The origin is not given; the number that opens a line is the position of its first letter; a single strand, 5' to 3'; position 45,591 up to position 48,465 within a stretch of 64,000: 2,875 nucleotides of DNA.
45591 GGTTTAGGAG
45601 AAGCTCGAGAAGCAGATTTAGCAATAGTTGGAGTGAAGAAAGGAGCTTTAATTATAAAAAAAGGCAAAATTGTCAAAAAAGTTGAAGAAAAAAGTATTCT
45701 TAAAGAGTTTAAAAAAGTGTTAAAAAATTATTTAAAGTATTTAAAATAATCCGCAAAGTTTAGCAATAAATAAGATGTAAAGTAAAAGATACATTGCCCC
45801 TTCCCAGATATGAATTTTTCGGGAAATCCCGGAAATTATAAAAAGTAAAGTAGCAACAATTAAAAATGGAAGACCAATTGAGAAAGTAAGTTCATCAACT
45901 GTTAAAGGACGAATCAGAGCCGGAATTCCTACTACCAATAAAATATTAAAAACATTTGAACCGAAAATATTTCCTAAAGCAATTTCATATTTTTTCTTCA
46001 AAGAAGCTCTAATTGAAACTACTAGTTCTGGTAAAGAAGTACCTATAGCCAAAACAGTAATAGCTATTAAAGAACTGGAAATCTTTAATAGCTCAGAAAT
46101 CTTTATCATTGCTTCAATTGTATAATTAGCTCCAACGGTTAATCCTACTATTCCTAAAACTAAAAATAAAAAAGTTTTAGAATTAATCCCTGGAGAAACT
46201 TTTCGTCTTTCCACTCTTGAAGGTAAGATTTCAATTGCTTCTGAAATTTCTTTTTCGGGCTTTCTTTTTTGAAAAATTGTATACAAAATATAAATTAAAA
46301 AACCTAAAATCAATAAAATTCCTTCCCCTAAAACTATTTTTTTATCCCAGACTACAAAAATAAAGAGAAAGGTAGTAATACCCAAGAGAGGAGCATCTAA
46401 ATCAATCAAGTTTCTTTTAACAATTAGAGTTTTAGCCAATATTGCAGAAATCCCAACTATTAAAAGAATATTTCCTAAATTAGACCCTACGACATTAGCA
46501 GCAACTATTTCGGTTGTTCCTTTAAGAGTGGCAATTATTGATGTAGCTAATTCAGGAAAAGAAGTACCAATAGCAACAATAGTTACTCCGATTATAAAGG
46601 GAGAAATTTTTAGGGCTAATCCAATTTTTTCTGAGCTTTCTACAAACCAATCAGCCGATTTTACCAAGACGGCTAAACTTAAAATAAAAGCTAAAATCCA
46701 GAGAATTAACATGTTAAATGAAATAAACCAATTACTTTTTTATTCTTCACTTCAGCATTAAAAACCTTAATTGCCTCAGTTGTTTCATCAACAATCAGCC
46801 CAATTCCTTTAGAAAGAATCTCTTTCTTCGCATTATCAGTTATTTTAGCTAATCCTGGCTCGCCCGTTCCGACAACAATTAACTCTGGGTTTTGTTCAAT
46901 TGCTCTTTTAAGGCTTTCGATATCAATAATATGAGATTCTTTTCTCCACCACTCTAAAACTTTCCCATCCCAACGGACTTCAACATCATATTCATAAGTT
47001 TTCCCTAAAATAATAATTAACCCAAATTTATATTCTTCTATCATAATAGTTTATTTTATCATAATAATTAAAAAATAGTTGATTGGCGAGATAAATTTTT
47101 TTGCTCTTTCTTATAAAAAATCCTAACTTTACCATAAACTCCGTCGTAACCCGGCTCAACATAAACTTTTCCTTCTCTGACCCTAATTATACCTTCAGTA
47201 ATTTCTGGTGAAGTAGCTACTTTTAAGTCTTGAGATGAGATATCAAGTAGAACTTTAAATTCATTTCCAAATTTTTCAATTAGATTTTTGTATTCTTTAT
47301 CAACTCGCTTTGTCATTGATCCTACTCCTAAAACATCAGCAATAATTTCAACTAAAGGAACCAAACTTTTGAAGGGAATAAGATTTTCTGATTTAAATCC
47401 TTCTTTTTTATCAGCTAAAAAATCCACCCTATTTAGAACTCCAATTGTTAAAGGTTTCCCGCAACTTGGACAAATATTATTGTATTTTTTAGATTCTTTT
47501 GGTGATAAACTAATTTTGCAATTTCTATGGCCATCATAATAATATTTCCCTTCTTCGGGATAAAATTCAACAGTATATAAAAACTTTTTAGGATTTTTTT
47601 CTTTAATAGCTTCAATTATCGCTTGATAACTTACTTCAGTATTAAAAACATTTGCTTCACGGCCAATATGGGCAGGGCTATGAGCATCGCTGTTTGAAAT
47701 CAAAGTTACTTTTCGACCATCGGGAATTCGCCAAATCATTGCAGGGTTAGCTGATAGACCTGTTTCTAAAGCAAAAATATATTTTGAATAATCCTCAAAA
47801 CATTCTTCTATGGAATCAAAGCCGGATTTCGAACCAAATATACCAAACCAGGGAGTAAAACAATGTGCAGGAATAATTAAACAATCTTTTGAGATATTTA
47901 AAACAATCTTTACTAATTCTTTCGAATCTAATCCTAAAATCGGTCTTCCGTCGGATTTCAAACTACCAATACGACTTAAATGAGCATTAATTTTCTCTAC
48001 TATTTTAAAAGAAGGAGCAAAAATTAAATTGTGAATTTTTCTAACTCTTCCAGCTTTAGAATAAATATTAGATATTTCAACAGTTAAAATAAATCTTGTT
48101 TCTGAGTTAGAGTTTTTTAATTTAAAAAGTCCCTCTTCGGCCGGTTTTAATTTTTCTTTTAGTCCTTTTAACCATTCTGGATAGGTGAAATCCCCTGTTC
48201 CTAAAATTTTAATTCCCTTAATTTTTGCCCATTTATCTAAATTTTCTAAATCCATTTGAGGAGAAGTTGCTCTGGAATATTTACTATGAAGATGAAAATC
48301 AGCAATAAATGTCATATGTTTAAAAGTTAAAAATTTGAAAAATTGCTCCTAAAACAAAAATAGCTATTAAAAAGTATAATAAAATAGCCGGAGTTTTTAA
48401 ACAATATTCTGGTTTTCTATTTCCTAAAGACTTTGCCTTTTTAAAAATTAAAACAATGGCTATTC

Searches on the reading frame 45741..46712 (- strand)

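Call 30: search_protein_families(library=pfam, proteins=[window:45741-46712:-], max_evalue=0.001)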
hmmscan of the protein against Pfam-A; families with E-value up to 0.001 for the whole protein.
window:45741-46712:- (323 aa): 1 family
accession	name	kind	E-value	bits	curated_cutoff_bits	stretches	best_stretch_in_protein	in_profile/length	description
PF01699.29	Na_Ca_ex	-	3.7e-65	218.9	24.9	2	181-317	3-147/151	Sodium/calcium exchanger protein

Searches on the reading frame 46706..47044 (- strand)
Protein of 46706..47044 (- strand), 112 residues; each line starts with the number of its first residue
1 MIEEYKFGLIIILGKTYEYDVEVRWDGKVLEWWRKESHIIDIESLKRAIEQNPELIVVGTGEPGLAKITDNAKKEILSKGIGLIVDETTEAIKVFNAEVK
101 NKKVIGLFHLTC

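Call 30: search_protein_families(library=pfam, proteins=[window:46706-47044:-], max_evalue=0.001)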
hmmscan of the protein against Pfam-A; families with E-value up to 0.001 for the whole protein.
window:46706-47044:- (112 aa): 1 family
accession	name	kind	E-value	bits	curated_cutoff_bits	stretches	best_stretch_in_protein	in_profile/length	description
PF04430.19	DUF498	-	5.5e-16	59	33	1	2-106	1-106/109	Protein of unknown function (DUF498/DUF598)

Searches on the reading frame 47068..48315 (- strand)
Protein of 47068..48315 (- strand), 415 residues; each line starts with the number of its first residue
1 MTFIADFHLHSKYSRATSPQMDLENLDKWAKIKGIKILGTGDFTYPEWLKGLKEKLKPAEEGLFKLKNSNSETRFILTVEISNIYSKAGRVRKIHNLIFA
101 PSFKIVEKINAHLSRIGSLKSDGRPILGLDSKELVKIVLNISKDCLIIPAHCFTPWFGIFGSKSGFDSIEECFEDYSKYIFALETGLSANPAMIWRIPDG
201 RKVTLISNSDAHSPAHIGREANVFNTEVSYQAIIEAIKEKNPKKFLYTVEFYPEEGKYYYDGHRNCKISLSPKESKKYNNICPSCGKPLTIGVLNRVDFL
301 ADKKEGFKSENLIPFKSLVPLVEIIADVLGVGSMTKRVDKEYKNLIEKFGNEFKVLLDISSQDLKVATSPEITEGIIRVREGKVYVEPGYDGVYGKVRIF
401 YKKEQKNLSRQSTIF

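Call 30: search_protein_families(library=pfam, proteins=[window:47068-48315:-], max_evalue=0.001)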
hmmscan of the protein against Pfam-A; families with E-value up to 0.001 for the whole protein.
window:47068-48315:- (415 aa): 1 family
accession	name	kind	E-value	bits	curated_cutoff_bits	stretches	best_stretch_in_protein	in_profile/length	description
PF13263.12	PHP_C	-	2.4e-05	24.2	21.3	1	206-240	19-54/56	PHP-associated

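Call 56: search_protein_families(library=ncbifam, proteins=[window:47068-48315:-], max_evalue=0.001)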
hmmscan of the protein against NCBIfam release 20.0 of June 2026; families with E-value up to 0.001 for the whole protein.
window:47068-48315:- (415 aa): 2 families
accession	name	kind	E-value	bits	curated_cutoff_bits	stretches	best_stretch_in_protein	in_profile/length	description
TIGR00375.1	TIGR00375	hypoth_equivalog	1e-51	176.5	326.6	1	5-397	2-374/374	TIGR00375 family protein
NF038032.1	CehA_McbA_metalo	domain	0.00041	19.9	80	0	191-239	156-210/315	CehA/McbA family metallohydrolase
